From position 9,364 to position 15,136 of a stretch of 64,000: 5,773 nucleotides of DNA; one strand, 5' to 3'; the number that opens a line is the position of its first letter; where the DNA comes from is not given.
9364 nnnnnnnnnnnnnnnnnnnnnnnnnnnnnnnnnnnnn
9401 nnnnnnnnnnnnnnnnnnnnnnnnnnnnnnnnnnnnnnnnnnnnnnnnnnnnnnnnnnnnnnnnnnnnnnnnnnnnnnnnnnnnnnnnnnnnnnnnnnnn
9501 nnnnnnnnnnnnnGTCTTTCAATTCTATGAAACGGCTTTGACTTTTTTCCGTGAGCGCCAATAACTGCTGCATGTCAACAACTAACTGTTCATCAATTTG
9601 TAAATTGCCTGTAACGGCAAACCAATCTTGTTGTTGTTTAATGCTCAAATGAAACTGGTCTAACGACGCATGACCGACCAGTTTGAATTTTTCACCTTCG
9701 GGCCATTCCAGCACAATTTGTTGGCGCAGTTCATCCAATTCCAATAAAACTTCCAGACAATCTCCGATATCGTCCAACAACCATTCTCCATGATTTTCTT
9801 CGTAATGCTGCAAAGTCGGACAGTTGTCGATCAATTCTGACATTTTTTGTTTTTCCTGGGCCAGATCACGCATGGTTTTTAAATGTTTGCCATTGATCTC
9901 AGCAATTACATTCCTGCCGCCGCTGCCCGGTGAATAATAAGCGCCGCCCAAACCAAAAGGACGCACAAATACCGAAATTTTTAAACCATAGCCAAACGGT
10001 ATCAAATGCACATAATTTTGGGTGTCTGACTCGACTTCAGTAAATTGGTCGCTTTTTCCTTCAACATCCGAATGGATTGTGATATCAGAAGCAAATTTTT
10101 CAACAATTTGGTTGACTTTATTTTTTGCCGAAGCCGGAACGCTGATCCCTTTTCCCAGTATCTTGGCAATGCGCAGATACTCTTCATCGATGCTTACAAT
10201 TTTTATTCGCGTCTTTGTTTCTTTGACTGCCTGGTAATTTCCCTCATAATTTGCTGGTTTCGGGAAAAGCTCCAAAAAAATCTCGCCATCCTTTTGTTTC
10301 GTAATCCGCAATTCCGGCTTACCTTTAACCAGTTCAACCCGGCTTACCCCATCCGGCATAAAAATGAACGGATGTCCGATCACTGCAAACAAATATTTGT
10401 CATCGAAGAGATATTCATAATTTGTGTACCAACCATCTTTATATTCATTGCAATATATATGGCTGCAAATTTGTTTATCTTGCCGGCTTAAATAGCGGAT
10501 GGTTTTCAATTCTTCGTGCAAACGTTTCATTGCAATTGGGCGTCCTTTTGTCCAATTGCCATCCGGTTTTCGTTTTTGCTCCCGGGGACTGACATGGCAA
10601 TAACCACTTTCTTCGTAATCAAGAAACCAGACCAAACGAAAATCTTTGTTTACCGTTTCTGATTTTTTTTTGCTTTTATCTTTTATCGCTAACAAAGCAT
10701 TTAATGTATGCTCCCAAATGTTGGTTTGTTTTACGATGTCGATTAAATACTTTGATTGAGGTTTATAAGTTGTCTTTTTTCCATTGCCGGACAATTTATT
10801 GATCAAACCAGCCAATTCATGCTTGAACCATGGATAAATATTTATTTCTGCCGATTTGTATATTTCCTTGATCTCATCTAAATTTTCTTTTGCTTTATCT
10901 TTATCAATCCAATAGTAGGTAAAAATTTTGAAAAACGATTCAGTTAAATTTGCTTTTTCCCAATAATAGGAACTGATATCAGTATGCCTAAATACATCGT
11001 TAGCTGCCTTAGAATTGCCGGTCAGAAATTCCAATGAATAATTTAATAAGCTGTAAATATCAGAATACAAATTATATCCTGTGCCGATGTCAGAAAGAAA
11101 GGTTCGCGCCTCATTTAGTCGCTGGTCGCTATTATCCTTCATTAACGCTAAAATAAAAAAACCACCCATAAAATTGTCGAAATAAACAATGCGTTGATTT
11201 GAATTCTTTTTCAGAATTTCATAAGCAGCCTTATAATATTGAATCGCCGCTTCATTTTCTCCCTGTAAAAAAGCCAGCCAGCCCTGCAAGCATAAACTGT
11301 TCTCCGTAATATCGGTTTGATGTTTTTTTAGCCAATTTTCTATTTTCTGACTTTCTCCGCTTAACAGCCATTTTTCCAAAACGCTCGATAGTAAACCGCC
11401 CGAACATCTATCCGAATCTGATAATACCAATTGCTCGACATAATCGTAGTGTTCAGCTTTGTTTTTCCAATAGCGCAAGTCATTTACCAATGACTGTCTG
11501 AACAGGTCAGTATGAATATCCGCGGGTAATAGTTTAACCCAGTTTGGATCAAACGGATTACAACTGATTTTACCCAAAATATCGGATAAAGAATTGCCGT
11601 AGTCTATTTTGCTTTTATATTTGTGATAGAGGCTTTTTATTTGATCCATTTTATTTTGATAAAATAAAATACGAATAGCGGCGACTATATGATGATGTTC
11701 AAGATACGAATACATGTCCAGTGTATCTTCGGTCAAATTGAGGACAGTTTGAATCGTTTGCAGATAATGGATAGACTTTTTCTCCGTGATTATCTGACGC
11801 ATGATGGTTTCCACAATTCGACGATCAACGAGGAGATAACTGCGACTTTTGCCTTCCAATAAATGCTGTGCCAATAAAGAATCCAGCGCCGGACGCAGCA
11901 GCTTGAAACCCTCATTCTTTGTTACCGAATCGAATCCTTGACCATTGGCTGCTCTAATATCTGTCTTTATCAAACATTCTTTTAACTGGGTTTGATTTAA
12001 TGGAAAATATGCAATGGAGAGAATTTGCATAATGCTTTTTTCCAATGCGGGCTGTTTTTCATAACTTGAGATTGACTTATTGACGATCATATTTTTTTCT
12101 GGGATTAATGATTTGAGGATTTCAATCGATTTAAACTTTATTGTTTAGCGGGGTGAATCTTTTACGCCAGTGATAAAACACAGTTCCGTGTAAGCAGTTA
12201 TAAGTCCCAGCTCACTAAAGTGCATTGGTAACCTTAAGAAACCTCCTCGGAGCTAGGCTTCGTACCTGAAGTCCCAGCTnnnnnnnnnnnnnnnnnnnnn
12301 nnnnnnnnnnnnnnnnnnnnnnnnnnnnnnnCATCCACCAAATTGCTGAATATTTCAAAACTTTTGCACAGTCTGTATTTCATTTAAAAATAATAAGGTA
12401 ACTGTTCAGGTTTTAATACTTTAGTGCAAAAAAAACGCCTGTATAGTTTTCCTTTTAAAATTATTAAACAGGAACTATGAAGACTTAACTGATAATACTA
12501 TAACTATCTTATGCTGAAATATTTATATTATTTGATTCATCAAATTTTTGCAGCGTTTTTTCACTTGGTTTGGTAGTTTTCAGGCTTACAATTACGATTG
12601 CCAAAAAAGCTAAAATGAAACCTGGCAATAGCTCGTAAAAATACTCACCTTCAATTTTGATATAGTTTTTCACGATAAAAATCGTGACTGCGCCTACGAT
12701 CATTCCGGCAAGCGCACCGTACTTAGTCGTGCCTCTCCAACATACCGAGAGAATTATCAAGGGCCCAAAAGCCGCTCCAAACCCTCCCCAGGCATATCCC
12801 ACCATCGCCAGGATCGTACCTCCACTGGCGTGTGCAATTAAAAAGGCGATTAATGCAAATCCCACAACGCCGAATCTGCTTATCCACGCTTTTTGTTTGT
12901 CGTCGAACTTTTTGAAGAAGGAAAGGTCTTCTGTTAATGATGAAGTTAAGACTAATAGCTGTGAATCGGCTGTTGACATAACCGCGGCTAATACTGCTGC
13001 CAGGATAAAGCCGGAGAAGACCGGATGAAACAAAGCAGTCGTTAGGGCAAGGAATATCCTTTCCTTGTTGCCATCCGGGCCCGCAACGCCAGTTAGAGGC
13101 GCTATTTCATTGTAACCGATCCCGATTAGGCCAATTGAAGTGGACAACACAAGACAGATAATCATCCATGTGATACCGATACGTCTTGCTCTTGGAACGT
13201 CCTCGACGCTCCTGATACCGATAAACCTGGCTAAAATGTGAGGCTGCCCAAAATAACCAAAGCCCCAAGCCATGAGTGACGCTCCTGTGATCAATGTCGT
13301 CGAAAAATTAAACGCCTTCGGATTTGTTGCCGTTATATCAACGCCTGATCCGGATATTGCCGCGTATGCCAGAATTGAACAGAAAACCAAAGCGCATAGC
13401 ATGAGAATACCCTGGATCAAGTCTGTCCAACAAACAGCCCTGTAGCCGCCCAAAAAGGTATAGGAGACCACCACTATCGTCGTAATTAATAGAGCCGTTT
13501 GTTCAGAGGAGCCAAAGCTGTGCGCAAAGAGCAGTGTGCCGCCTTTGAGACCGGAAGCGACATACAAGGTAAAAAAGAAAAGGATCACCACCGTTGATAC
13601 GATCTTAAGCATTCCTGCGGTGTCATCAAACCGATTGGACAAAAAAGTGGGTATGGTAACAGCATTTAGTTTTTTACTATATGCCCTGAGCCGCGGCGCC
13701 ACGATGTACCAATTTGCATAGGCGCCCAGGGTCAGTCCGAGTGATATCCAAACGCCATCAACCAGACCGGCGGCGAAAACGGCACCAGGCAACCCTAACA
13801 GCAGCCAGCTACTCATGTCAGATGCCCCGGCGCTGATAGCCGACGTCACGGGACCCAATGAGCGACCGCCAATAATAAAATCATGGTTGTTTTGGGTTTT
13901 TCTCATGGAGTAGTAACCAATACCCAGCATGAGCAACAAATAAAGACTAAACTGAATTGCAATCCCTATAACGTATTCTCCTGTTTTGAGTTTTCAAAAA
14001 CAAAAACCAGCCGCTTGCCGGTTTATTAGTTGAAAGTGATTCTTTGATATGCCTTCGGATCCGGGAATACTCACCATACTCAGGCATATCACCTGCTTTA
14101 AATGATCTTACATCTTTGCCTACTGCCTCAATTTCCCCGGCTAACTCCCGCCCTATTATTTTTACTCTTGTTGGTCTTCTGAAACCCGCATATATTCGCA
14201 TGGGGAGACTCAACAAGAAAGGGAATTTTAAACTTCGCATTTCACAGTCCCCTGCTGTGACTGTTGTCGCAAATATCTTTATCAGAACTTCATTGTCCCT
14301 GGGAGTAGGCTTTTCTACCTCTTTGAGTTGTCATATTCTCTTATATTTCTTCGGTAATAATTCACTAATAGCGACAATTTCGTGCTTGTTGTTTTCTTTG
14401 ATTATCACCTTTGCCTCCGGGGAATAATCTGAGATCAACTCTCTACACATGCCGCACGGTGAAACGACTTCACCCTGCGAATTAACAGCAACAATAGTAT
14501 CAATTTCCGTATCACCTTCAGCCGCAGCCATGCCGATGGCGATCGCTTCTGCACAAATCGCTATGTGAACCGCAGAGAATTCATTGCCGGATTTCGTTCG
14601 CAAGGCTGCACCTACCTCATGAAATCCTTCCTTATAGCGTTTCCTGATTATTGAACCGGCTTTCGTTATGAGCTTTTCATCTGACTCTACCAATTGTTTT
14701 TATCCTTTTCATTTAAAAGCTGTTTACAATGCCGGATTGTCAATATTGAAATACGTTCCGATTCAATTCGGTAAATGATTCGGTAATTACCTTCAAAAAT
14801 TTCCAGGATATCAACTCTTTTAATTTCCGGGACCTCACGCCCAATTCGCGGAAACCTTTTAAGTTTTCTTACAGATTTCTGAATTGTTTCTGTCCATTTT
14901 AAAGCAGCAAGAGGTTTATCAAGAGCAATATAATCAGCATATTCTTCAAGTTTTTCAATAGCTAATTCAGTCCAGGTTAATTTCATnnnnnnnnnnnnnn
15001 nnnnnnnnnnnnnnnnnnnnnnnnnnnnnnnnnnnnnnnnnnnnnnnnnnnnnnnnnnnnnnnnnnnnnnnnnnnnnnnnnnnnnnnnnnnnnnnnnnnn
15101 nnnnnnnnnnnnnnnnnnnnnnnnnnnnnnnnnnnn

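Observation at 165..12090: Locus-level view: ATPase-PglZ fusion, TPR protein and SNF2 helicase in a co-oriented, TA-littered island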

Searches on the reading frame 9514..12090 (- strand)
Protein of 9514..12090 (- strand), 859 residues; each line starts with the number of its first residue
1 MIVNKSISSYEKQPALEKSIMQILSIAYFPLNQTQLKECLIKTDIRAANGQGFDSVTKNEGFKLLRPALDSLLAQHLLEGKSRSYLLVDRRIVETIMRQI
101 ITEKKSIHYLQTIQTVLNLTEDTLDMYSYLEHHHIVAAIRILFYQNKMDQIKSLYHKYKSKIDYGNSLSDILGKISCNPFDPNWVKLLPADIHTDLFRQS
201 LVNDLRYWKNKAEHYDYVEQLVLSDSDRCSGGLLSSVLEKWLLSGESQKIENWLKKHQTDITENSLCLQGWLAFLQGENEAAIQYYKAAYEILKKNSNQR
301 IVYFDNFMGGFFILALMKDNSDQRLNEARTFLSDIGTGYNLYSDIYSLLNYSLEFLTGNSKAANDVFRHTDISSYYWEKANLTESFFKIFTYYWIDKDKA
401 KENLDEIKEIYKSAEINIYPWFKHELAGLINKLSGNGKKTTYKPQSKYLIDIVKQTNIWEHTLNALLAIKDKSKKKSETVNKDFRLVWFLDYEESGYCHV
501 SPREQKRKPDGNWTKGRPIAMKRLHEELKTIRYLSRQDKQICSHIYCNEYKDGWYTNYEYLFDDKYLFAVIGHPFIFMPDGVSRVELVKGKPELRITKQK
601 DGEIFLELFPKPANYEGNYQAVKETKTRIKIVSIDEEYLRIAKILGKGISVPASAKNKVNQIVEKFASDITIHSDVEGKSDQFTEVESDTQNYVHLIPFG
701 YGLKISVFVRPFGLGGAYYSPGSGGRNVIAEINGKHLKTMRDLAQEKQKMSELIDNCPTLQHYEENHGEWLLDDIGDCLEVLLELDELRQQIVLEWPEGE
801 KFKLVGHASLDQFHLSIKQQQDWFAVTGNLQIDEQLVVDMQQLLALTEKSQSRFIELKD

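Call 9: search_protein_families(library=pfam, proteins=[window:9514-12090:-], max_evalue=10)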
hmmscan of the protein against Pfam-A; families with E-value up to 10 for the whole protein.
window:9514-12090:- (859 aa): 4 families
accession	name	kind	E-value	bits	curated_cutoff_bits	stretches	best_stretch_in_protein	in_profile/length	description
PF13424.12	TPR_12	-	0.0023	18.5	30.1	1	261-295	43-77/77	Tetratricopeptide repeat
PF07719.23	TPR_2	-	0.031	14.9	27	1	266-295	4-33/34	Tetratricopeptide repeat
PF00515.34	TPR_1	-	0.055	13.8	27.8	1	265-292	3-30/34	Tetratricopeptide repeat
PF13432.12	TPR_16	-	0.19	12.7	32.7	1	269-292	37-60/65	Tetratricopeptide repeat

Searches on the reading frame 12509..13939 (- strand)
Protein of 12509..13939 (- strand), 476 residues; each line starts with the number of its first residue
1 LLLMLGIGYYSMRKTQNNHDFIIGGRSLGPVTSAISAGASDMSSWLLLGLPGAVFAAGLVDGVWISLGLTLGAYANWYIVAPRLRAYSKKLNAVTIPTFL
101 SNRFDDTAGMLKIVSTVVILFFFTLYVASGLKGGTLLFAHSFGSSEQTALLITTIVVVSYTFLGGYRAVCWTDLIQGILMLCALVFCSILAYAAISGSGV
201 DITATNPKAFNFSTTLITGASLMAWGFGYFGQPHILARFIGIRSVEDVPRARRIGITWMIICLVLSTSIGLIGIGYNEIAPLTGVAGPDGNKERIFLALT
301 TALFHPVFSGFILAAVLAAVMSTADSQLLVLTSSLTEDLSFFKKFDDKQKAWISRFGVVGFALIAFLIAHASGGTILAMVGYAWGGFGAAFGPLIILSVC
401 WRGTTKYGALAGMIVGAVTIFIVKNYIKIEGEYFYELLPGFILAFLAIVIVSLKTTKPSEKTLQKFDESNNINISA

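Call 3: search_protein_families(library=pfam, proteins=[window:12509-13939:-], max_evalue=0.01)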
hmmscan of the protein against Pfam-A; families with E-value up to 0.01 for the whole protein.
window:12509-13939:- (476 aa): 1 family
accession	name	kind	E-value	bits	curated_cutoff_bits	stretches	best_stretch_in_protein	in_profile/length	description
PF00474.23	SSF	-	2.4e-83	280.7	22.8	1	21-416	1-406/406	Sodium:solute symporter family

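Call 4: search_protein_families(library=padloc, proteins=[window:12509-13939:-], max_evalue=0.01)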
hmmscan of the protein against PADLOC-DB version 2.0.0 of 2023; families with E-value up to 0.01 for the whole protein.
window:12509-13939:- (476 aa): 0 families

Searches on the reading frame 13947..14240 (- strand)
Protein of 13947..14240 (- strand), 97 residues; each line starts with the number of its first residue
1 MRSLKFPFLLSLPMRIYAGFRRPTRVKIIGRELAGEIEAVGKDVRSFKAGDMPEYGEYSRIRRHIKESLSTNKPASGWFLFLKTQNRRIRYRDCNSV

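Call 24: search_protein_families(library=pfam, proteins=[window:13947-14240:-], max_evalue=0.001)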
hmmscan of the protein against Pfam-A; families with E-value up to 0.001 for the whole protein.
window:13947-14240:- (97 aa): 1 family
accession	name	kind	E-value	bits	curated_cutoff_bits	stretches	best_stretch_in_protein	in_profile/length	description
PF08240.17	ADH_N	-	0.00015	22.4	23.5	1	23-51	33-58/104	Alcohol dehydrogenase GroES-like domain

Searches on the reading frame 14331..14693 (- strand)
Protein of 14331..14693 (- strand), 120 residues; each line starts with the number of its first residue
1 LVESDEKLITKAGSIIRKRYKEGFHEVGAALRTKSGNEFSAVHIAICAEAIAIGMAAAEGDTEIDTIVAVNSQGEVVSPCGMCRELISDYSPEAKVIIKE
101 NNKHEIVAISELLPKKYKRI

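Call 24: search_protein_families(library=pfam, proteins=[window:14331-14693:-], max_evalue=0.001)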
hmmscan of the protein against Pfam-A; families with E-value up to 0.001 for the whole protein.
window:14331-14693:- (120 aa): 1 family
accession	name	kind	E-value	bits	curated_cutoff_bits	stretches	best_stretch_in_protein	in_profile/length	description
PF00383.29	dCMP_cyt_deam_1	-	5.2e-09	36.4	25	1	3-93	2-96/102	Cytidine and deoxycytidylate deaminase zinc-binding region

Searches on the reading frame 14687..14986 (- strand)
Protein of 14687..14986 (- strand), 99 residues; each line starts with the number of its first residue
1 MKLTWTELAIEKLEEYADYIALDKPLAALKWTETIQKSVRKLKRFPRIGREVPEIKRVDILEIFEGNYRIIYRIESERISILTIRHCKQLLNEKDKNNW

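Call 24: search_protein_families(library=pfam, proteins=[window:14687-14986:-], max_evalue=0.001)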
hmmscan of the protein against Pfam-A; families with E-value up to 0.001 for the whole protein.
window:14687-14986:- (99 aa): 1 family
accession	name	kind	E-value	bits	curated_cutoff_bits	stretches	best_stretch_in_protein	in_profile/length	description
PF05016.21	ParE_toxin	-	1.3e-18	67.8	23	1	4-89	2-87/89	ParE toxin of type II toxin-antitoxin system, parDE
